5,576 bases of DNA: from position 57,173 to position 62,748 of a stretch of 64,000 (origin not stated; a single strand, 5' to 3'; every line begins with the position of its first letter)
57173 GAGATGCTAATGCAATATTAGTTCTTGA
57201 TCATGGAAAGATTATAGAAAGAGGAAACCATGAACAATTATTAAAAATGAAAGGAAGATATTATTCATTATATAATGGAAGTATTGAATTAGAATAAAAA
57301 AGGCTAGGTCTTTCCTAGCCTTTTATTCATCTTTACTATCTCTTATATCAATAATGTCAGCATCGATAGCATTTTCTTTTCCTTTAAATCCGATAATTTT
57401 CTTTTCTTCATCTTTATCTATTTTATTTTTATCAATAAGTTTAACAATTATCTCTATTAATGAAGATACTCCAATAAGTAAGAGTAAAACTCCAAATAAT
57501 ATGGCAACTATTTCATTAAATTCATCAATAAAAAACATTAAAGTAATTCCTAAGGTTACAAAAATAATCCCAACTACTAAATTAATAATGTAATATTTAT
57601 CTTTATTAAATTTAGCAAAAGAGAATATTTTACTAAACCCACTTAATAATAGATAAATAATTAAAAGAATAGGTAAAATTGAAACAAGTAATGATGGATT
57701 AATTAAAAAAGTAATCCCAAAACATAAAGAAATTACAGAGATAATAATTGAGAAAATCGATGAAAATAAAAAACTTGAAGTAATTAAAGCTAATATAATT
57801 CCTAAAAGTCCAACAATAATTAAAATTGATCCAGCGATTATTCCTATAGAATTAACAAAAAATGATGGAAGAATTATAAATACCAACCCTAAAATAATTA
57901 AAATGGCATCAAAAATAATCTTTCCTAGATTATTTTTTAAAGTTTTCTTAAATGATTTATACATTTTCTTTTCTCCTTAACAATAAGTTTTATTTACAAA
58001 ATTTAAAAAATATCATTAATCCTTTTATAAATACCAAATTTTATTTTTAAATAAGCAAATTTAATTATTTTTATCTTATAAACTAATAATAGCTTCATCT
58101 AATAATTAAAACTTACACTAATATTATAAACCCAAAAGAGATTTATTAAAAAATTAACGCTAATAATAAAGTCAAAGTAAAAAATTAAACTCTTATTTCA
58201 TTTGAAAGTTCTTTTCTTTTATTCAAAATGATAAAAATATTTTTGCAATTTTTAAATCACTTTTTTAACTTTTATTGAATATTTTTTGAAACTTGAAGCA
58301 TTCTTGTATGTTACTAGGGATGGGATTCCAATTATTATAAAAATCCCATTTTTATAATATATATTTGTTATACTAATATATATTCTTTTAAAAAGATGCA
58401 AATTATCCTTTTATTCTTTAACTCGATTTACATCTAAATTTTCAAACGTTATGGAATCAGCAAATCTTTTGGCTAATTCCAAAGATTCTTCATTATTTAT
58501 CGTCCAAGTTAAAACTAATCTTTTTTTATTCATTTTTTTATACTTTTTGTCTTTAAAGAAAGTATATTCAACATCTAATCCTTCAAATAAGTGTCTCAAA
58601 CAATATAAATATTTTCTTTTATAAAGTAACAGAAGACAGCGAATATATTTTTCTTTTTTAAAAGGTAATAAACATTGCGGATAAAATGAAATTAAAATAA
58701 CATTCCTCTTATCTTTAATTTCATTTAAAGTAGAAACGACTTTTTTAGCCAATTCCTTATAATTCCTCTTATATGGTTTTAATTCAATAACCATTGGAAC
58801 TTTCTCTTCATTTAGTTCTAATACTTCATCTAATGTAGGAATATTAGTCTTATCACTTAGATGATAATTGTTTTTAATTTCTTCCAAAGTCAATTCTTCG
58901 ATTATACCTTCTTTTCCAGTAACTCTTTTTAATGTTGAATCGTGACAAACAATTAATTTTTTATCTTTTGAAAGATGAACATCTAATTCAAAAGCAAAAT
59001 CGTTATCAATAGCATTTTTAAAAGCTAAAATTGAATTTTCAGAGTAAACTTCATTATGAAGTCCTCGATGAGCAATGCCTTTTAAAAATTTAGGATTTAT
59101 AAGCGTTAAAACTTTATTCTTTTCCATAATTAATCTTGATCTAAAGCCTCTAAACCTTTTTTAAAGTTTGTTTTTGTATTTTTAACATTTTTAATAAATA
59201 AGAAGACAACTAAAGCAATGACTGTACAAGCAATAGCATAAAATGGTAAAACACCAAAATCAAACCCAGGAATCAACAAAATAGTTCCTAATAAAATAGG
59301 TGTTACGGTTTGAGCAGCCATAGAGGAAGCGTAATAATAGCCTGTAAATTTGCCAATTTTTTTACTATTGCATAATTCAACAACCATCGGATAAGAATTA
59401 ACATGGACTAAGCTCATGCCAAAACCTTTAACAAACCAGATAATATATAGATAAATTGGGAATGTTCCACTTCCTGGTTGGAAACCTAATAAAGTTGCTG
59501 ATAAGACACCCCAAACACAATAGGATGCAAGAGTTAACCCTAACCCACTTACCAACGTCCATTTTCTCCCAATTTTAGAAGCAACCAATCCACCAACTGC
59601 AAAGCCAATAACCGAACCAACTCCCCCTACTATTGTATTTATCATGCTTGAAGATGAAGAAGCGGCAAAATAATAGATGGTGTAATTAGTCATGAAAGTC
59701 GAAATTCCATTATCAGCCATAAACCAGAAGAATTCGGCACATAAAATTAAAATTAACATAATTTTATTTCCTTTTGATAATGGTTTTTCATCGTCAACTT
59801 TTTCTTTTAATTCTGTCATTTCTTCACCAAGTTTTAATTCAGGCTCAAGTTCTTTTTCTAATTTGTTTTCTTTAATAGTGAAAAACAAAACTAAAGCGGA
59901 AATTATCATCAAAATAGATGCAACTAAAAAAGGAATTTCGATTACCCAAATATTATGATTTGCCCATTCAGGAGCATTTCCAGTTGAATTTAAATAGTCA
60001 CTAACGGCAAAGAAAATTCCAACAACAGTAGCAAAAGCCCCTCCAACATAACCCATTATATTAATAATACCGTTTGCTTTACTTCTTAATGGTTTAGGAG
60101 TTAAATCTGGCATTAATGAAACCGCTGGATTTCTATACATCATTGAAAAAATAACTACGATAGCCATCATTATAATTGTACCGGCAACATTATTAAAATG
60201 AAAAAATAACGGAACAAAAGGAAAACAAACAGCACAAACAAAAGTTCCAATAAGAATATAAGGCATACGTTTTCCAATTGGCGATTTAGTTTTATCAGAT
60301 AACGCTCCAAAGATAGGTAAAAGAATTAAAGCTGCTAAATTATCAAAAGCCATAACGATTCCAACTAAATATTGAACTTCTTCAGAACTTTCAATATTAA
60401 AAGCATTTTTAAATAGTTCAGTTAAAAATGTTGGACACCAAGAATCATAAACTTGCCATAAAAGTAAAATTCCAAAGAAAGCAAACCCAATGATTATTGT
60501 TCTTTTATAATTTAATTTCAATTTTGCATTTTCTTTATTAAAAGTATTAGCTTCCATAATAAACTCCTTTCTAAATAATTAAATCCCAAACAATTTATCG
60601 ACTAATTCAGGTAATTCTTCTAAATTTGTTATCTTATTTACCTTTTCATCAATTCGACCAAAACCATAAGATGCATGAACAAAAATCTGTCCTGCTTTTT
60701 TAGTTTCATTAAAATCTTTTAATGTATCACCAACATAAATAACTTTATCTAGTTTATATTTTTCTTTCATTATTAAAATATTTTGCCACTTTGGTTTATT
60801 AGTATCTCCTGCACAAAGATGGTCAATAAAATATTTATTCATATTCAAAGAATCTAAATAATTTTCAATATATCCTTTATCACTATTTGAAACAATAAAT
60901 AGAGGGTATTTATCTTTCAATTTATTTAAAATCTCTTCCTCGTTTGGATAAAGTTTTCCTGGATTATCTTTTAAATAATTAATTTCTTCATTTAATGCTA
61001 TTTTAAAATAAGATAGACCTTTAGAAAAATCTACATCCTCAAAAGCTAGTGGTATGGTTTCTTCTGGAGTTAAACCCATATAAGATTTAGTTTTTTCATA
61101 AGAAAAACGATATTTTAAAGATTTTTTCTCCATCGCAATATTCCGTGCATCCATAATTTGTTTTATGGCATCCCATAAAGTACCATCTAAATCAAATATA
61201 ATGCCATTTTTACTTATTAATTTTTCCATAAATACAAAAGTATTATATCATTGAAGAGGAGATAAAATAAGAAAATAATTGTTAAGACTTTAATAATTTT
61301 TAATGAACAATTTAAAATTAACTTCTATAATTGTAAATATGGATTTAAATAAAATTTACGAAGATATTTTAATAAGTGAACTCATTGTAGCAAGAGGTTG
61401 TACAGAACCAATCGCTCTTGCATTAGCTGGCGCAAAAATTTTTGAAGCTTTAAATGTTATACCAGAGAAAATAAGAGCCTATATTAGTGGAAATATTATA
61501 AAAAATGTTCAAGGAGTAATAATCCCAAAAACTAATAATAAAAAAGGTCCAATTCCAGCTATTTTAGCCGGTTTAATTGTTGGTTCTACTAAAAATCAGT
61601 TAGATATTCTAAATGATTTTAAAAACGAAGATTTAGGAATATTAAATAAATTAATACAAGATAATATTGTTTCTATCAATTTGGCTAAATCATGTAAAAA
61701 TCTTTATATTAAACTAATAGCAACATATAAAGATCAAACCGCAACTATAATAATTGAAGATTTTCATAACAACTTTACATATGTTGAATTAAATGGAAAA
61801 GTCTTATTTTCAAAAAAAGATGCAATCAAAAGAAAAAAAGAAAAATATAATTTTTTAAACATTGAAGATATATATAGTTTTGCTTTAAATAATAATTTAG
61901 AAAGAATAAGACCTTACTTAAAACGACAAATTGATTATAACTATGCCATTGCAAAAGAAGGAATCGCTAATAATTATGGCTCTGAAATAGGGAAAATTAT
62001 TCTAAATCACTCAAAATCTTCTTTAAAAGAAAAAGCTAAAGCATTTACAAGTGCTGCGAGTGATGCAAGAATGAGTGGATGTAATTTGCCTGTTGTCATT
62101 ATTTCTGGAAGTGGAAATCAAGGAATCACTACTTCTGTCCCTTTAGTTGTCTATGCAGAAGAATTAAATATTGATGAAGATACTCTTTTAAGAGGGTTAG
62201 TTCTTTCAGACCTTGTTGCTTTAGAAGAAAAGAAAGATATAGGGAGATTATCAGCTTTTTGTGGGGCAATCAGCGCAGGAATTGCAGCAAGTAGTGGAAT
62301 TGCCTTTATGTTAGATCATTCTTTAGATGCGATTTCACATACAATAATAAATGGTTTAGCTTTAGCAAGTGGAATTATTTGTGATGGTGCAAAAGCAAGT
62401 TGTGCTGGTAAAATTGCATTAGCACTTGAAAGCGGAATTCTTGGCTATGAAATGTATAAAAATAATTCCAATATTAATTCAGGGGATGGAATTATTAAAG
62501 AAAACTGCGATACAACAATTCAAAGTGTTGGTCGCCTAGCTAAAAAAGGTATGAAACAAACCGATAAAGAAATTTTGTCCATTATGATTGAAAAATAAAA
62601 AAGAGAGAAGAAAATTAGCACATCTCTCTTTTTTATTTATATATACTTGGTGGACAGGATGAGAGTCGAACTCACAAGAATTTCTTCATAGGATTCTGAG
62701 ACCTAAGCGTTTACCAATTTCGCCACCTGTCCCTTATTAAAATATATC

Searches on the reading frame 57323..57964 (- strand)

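Call 57: search_protein_families(library=ncbifam, proteins=[window:57323-57964:-], max_evalue=0.00001)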
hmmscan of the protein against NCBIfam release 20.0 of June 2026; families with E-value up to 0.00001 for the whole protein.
window:57323-57964:- (213 aa): 0 families

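Call 96: search_protein_families(library=pfam, proteins=[window:57323-57964:-], max_evalue=0.001)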
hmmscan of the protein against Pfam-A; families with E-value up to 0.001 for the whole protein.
window:57323-57964:- (213 aa): 2 families
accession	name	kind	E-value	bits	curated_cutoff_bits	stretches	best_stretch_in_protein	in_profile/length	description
PF03729.18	DUF308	-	2.1e-09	37.9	25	1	74-144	1-73/73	Short repeat of unknown function (DUF308)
PF13988.11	DUF4225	-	0.00043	20.2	25.9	1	127-181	44-98/165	Protein of unknown function (DUF4225)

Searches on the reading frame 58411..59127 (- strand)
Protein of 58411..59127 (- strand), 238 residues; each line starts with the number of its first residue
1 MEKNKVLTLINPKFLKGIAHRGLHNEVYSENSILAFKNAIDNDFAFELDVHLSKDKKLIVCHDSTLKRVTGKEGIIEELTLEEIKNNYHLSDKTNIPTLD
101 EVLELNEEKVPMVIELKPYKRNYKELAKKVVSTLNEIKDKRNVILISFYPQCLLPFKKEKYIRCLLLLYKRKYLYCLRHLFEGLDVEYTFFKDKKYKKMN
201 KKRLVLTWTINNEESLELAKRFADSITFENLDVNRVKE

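Call 57: search_protein_families(library=ncbifam, proteins=[window:58411-59127:-], max_evalue=0.00001)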
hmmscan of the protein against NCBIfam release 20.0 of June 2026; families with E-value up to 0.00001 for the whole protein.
window:58411-59127:- (238 aa): 2 families
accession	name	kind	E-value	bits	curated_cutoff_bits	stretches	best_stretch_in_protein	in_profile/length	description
NF053857.1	LysphglycPlipDStph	equivalog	5.1e-14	52.3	450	1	18-157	49-203/305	lysophosphatidylglycerol phospholipase D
NF006989.0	PRK09454.1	equivalog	2.1e-11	43.6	264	1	16-226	11-236/251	glycerophosphodiester phosphodiesterase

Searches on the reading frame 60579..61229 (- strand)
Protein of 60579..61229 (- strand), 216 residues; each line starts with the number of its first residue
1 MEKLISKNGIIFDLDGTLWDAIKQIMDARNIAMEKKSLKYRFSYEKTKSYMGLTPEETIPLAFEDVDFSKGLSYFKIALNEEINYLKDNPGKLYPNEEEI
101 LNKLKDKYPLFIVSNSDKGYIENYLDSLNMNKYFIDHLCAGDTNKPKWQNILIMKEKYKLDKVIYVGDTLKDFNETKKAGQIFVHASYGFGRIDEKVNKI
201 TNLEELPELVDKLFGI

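Call 57: search_protein_families(library=ncbifam, proteins=[window:60579-61229:-], max_evalue=0.00001)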
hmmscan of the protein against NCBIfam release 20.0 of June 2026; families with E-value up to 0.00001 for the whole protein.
window:60579-61229:- (216 aa): 13 families
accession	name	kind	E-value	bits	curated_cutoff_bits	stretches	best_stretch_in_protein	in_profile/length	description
NF009695.0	PRK13222.1-2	equivalog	2.9e-16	59.7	225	1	7-193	6-200/226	phosphoglycolate phosphatase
NF009697.0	PRK13222.1-4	equivalog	1e-11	44.6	327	1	2-191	2-198/232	phosphoglycolate phosphatase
TIGR01549.1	HAD-SF-IA-v1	subfamily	1.8e-11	44.6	23.3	1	101-180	71-149/149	HAD-IA family hydrolase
TIGR01449.2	PGP_bact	equivalog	5.8e-11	42.3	180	1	10-191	1-189/213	phosphoglycolate phosphatase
NF009694.0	PRK13222.1-1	equivalog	1.2e-10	41.1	415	1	91-191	110-215/252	phosphoglycolate phosphatase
TIGR01662.1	HAD-SF-IIIA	subfamily_domain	7.8e-09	35.8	44.6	0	90-182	23-134/141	HAD-IIIA family hydrolase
TIGR02253.1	CTE7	subfamily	2.1e-08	34.2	169.75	1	9-189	4-197/221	TIGR02253 family HAD-type hydrolase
TIGR02254.1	YjjG_YfnB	equivalog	2.2e-08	33.9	159.9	1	9-211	3-221/223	YjjG family noncanonical pyrimidine nucleotidase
NF005213.0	PRK06698.1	equivalog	2.8e-08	33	768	1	10-210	244-450/459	bifunctional 5'-methylthioadenosine/S-adenosylhomocysteine nucleosidase/phosphatase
NF009698.0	PRK13223.1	equivalog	1.2e-06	27.9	466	1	10-191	16-205/272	phosphoglycolate phosphatase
NF009804.0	PRK13288.1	equivalog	1.5e-06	27.8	218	1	8-185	4-180/215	pyrophosphatase PpaX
NF009699.0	PRK13225.1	equivalog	2.1e-06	27.4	368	0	92-193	142-245/273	phosphoglycolate phosphatase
TIGR01428.1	HAD_type_II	equivalog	3.3e-06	27.3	125.4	0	10-166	4-170/197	haloacid dehalogenase type II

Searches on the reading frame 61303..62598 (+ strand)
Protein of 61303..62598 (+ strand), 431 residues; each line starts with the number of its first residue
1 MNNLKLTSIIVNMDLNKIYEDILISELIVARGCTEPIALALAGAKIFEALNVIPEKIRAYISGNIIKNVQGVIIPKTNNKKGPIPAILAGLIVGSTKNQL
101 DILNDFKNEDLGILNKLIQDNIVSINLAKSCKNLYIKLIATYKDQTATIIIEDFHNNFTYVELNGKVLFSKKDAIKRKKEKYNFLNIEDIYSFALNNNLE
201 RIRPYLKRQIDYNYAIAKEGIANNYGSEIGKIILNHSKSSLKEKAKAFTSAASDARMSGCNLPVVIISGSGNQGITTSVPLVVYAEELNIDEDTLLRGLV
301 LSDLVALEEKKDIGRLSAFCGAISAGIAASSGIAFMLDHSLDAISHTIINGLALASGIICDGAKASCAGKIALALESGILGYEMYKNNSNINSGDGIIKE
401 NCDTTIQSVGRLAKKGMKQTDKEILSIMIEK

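Call 8: search_protein_families(library=pfam, proteins=[window:61303-62598:+], max_evalue=0.001)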
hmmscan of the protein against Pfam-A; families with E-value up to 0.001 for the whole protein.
window:61303-62598:+ (431 aa): 1 family
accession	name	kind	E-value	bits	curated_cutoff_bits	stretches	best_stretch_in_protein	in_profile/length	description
PF03313.21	SDH_alpha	-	1.8e-56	192.2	26.4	1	194-425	25-259/260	Serine dehydratase alpha chain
